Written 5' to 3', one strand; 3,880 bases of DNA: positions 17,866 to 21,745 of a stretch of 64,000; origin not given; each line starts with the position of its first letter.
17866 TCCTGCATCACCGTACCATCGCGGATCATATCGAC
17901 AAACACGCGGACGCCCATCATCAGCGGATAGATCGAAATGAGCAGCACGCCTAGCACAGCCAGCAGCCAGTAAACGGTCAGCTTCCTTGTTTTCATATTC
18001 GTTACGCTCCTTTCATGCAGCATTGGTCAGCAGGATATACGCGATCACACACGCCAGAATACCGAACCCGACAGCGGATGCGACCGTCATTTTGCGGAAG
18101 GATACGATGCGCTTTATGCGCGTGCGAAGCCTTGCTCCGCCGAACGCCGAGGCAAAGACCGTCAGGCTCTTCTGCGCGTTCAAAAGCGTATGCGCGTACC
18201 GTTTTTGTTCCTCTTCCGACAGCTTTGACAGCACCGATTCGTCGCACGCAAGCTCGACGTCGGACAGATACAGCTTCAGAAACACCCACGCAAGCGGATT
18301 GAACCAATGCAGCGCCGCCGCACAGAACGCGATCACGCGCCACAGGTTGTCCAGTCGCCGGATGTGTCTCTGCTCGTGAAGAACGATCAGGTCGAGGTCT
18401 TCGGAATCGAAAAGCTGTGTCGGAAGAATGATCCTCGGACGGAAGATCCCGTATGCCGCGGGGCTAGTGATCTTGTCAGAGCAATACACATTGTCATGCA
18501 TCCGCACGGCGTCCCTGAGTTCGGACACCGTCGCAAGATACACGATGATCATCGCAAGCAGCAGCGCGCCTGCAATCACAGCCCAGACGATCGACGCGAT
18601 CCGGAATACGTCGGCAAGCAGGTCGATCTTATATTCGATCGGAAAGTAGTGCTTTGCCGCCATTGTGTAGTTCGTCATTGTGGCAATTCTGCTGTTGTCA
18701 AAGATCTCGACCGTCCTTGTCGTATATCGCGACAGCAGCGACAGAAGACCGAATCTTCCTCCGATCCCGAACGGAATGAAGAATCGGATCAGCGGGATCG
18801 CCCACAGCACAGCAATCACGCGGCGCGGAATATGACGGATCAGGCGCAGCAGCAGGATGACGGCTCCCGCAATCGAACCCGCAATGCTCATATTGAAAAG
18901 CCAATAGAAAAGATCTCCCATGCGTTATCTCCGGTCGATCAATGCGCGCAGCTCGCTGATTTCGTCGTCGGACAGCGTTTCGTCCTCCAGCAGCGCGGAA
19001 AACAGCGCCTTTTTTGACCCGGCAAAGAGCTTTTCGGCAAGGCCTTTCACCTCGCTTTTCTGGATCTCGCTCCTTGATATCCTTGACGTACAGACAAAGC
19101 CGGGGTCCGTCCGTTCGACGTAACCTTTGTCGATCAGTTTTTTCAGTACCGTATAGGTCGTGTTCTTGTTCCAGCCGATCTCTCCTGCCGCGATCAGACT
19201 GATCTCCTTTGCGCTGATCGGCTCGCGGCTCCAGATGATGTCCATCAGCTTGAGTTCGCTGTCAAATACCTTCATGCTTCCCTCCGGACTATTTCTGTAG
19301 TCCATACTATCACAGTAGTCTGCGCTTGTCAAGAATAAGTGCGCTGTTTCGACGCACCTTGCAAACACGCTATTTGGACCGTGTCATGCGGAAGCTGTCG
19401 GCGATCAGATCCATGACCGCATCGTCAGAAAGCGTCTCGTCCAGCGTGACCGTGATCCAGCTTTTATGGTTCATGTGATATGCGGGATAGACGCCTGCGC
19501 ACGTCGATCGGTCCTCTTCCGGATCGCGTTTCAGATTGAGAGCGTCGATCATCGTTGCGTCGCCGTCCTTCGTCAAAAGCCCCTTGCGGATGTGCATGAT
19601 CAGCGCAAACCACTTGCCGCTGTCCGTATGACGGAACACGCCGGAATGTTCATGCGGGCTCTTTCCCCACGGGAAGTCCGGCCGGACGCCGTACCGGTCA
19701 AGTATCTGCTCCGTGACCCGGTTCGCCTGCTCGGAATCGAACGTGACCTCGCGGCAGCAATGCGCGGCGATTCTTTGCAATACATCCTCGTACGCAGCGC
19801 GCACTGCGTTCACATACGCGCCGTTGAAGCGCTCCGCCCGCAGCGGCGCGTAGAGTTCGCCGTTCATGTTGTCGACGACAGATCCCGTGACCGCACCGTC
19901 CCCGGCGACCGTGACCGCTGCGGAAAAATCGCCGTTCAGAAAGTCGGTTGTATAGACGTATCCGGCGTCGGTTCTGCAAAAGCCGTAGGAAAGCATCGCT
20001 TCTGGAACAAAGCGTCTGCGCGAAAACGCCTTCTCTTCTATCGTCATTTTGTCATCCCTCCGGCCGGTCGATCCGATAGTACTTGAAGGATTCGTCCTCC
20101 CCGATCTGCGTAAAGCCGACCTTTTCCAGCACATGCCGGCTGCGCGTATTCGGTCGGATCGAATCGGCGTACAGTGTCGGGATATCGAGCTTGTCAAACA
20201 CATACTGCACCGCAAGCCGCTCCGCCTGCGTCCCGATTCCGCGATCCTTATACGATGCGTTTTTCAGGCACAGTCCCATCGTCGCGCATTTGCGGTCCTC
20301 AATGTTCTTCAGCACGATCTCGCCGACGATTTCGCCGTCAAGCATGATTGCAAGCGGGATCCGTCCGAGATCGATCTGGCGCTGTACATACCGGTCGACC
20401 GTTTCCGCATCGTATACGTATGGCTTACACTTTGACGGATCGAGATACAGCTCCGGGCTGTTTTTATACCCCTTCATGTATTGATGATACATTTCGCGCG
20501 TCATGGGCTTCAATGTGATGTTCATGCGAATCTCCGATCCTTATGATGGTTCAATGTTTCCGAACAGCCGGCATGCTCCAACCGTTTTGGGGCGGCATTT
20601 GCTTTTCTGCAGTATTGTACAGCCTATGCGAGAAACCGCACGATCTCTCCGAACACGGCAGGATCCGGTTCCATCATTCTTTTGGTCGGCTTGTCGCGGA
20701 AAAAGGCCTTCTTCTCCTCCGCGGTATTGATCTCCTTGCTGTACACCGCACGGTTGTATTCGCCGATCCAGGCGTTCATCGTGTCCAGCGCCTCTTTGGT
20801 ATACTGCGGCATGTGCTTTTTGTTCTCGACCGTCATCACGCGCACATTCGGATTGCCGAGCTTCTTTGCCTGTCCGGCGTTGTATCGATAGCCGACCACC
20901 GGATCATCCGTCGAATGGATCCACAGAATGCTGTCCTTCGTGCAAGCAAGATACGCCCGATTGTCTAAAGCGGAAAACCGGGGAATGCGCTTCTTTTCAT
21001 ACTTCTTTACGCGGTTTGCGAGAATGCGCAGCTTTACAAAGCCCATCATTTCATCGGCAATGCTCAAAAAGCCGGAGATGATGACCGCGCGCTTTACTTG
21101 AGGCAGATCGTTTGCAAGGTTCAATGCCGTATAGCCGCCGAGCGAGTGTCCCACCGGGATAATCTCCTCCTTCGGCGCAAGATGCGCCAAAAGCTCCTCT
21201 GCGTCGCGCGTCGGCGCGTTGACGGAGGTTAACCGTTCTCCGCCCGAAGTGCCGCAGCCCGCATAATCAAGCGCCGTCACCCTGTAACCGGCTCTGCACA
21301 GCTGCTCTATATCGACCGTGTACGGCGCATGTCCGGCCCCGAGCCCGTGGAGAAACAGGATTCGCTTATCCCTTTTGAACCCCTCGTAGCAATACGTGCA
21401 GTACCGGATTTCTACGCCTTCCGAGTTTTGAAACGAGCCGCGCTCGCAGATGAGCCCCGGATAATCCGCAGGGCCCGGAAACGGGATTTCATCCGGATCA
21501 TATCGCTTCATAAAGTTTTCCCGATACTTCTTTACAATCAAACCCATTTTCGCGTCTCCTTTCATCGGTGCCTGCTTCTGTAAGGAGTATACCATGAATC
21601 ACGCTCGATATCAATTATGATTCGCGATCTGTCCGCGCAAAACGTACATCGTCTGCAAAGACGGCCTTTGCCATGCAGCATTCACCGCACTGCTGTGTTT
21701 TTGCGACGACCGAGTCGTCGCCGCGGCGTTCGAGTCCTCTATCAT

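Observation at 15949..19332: BlaI / sensor-less M56 protease operon whose cargo is an ~8-TM protein and a GNAT::PPTase fusion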

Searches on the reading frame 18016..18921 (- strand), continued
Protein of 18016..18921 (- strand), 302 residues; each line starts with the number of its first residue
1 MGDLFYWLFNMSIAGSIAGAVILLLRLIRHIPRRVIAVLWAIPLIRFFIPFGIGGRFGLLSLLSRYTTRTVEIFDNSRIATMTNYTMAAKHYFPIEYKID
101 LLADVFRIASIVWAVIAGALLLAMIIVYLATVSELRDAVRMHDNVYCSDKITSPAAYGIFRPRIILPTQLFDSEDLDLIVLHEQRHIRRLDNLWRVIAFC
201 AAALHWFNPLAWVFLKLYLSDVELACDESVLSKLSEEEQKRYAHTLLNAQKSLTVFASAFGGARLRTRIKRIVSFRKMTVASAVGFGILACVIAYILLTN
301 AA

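Call 80: predict_structure(alignment_id=A5)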
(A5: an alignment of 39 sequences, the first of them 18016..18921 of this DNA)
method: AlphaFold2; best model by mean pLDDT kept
length: 302 residues; sequences in the alignment: 39
mean_pLDDT: 77.1   pTM: 0.76
mean pLDDT of the five models: 77.1, 74.9, 74.1, 71.7, 70.9
residues with pLDDT >= 90: 79; 70-90: 142; 50-70: 42; < 50: 39
segments of 3 or more residues with pLDDT < 50: 53-57, 78-85, 87-91, 252-271
pLDDT, mean of each block of 10 residues (from residue 1): 80 91 93 92 87 48 55 51 46 55 84 93 88 82 82 76 83 82 89 90 93 91 89 88 76 43 41 74 91 84 55
secondary structure, 60 per line:
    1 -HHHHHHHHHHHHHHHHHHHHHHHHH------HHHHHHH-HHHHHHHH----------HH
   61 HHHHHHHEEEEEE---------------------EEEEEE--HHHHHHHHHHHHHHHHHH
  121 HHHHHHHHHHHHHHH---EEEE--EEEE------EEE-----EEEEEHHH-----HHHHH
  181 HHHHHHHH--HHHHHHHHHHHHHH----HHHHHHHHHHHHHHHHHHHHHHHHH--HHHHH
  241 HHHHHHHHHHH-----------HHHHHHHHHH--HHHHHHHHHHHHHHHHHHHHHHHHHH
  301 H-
elements in order: H2-26 H33-39 H41-48 H59-67 E68-73 E95-100 H103-135 E139-142 E145-148 E155-157 E163-167 H176-188 H191-204 H209-233 H236-251 H263-272 H275-301

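Call 82: fold_search(model_id=the predicted structure, library=pdb)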
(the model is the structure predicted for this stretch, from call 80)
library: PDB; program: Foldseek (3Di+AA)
matches with E <= 10: 32; with E <= 0.001: 6
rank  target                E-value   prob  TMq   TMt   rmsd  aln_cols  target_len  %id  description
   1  8exq_A                4.8e-07  1.00  0.56  0.32  11.3       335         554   16  Cryo-EM structure of S. aureus BlaR1 with C1 symmetry (released 2023-01-11)
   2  8exp_A                7.3e-07  1.00  0.53  0.32   5.6       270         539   17  Cryo-EM structure of S. aureus BlaR1 with C2 symmetry (released 2023-01-11)
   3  8exs_A                7.7e-07  1.00  0.56  0.32   4.7       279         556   18  Cryo-EM structure of S. aureus BlaR1 F284A mutant (released 2023-01-11)
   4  8ext_A                3.8e-06  1.00  0.54  0.32   4.1       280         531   18  Cryo-EM structure of S. aureus BlaR1 F284A mutant in complex with ampicillin (released 2023-01-11)
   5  8exr_A                4.7e-06  1.00  0.52  0.63   4.0       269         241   17  Cryo-EM structure of S. aureus BlaR1 TM and zinc metalloprotease domain (released 2023-01-11)
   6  8exr_B                1.7e-05  1.00  0.52  0.53   4.5       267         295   17  Cryo-EM structure of S. aureus BlaR1 TM and zinc metalloprotease domain (released 2023-01-11)
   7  6sar                  6.5e-01  0.13  0.15  0.12  15.7       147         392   17  E coli BepA/YfgC (released 2020-08-26)
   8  7axy_A                3.2e+00  0.04  0.10  0.17  15.8        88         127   20  Crystal structure of a shortened IpgC variant in complex with 3-amino-5-(pyrrolidin-1-yl)-1H-pyrazole-4-carbonitrile (released 2021-11-24)
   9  6ait_F                3.4e+00  0.04  0.13  0.10  16.4       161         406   19  Crystal structure of E. coli BepA (released 2018-12-26)
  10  7ayw_A                3.5e+00  0.03  0.10  0.17  15.8        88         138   20  Crystal structure of a shortened IpgC variant in complex with 2H-isoindol-1-amine (released 2021-11-24)
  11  4cgu_A                4.2e+00  0.06  0.10  0.21  13.1        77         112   16  Full length Tah1 bound to yeast PIH1 and HSP90 peptide SRMEEVD (released 2014-05-14)
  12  8ye5_A                4.2e+00  0.05  0.11  0.19  14.1        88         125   10  Structural and functional research of Reductive Dehalogenases TmrC using a cell-free expression system for heterologou (released 2024-03-06)
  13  7azv_B                4.4e+00  0.03  0.10  0.16  15.9        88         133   20  Crystal structure of a shortened IpgC variant in complex with 4-(trifluoromethyl)benzene-1-carboximidamide (released 2021-12-01)
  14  7nrg_B                4.6e+00  0.02  0.10  0.16  16.0        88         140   20  Crystal structure of a shortened IpgC variant in complex with (1R)-2-amino-1-(4-fluorophenyl)ethanol (released 2022-03-23)
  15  2ypt_B                4.9e+00  0.11  0.24  0.18  11.6       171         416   14  Crystal structure of the human nuclear membrane zinc metalloprotease ZMPSTE24 mutant (E336A) in complex with a synthet (released 2012-12-05)
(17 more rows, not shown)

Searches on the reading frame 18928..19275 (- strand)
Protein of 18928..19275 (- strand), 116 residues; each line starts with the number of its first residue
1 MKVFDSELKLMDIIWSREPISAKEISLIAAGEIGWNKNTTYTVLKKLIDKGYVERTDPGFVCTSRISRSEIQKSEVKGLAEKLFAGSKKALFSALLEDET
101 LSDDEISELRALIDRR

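Call 3: search_protein_families(library=pfam, proteins=[window:18928-19275:-], max_evalue=0.01)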
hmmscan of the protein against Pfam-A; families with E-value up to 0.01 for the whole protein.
seq(116 aa): 6 families
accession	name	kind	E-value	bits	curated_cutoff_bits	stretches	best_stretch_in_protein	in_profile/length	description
PF03965.22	Penicillinase_R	-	1.3e-23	84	22.6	1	5-114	3-114/115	Penicillinase repressor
PF01978.25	TrmB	-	2.5e-05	24.5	25.6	1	31-56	30-55/68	Sugar-specific transcriptional regulator TrmB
PF01047.28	MarR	-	3.6e-05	24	24.6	1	6-56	4-50/59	MarR family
PF22194.2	F-93_WHD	-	0.0057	17.1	28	1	13-54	5-46/62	F-93, winged-helix domain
PF09339.16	HTH_IclR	-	0.0067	16.6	22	0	32-56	27-51/52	IclR helix-turn-helix domain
PF13412.12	HTH_24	-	0.0073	16.3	21.9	0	9-54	7-48/48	Winged helix-turn-helix DNA-binding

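Call 5: search_protein_families(library=ncbifam, proteins=[window:18928-19275:-], max_evalue=0.1)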
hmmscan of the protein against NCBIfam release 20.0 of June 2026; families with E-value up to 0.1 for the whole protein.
seq(116 aa): 7 families
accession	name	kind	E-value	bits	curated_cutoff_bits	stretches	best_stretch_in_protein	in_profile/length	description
TIGR02698.1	CopY_TcrY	equivalog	1.4e-16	60.9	121.95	1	3-114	2-115/130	CopY/TcrY family copper transport repressor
NF012168.1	BlaI_of_BCL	exception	2.6e-16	59.7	180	1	3-115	6-120/121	penicillinase repressor BlaI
NF000243.1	MecI_of_mecA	exception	8e-12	45.4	250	1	5-115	10-122/123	mecA-type methicillin resistance repressor MecI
NF000244.1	MecI_of_mecC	exception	2e-11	43.9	250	1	5-114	10-121/125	mecC-type methicillin resistance repressor MecI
NF000186.1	BlaI_of_MRSA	exception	6e-09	36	250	1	6-113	11-120/126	penicillinase repressor BlaI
NF040939.2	trans_reg_lrs14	equivalog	0.0049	16.9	90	1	5-56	21-69/103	Lrs14 family HTH-type transcriptional regulator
TIGR00324.1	endA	equivalog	0.067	13.1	59.6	0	6-62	52-109/177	tRNA-intron lyase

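Call 45: search_solved_structures(query=window:18928-19275:-, max_evalue=0.001, show_alignments=2)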
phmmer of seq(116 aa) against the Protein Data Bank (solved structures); distinct sequences matched with E-value up to 0.001: 4.
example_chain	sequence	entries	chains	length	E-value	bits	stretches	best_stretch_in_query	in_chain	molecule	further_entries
1okr_A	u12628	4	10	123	2.3e-10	44.1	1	4-115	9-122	METHICILLIN RESISTANCE REGULATORY PROTEIN MECI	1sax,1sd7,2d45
1sd6_A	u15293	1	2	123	2.3e-10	44.1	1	4-115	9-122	Methicillin resistance regulatory protein mecI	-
1sd4_A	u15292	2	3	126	3.5e-07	33.9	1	6-113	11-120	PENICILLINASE REPRESSOR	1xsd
1p6r_A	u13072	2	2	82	9.2e-05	26.1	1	3-70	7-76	Penicillinase repressor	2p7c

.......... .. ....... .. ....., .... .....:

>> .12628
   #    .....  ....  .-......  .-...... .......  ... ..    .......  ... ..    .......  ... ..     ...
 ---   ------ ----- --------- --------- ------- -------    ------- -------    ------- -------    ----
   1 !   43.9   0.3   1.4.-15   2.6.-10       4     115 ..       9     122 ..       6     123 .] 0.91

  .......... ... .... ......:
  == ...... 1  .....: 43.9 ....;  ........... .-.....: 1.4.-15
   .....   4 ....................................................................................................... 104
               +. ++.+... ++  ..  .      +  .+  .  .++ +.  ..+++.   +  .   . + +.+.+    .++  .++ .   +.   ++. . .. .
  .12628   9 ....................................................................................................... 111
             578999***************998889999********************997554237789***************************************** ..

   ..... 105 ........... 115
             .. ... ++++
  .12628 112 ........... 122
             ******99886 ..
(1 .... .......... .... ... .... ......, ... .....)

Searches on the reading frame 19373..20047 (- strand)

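Call 3: search_protein_families(library=pfam, proteins=[window:19373-20047:-], max_evalue=0.01)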
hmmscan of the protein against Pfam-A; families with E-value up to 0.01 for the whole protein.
seq(225 aa): 1 family
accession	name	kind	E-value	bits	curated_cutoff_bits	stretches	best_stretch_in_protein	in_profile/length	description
PF04237.18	YjbR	-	2e-18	67.2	30.1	1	118-221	3-88/88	YjbR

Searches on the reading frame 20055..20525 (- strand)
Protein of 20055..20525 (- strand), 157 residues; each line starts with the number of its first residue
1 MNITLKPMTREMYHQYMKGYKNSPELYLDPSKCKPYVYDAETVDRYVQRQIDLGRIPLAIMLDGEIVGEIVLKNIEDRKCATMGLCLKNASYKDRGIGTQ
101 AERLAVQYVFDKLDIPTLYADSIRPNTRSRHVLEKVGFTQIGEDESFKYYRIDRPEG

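Call 3: search_protein_families(library=pfam, proteins=[window:20055-20525:-], max_evalue=0.01)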
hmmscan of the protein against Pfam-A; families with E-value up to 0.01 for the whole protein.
window:20055-20525:- (157 aa): 3 families
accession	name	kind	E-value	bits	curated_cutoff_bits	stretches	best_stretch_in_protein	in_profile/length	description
PF13302.13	Acetyltransf_3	-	1e-14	55.9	25.4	1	3-139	2-138/138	Acetyltransferase (GNAT) domain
PF00583.31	Acetyltransf_1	-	1.7e-10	41.6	20.7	1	26-138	4-116/116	Acetyltransferase (GNAT) family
PF13420.13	Acetyltransf_4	-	2.5e-05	24.8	24.3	1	37-149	31-145/155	Acetyltransferase (GNAT) domain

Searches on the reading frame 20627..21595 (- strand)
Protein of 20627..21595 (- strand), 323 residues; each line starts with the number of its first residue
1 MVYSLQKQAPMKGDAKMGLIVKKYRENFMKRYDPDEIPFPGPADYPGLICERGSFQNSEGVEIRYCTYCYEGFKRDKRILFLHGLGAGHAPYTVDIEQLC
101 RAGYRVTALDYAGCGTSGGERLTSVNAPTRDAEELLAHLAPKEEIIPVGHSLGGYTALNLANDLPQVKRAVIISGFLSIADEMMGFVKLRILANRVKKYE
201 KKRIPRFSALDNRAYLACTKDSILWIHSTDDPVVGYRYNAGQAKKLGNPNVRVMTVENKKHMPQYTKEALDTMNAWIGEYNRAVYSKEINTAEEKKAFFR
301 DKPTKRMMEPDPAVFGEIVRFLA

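Call 3: search_protein_families(library=pfam, proteins=[window:20627-21595:-], max_evalue=0.01)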
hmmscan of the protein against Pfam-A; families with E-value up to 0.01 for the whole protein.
window:20627-21595:- (323 aa): 8 families
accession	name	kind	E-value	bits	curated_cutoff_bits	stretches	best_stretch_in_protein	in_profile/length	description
PF12146.15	Hydrolase_4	-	2.8e-18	66.6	27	1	76-196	4-134/239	Serine aminopeptidase, S33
PF00561.26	Abhydrolase_1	-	4.1e-18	66.4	25.8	2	78-183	2-107/245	alpha/beta hydrolase fold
PF12697.13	Abhydrolase_6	-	7.8e-15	56.5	26.3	1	79-197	1-109/217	Alpha/beta hydrolase family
PF00326.27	Peptidase_S9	-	1.2e-07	31.9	22.6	1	142-280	63-209/213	Prolyl oligopeptidase family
PF02230.22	Abhydrolase_2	-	1.9e-05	25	23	0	136-184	98-147/217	Phospholipase/Carboxylesterase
PF05728.18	UPF0227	-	0.0016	18.8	21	1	139-242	56-156/187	Uncharacterised protein family (UPF0227)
PF00756.26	Esterase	-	0.0022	18.2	22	1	148-186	120-159/251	Putative esterase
PF10230.15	LIDHydrolase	-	0.0038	17.4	27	1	140-178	81-121/262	Lipid-droplet associated hydrolase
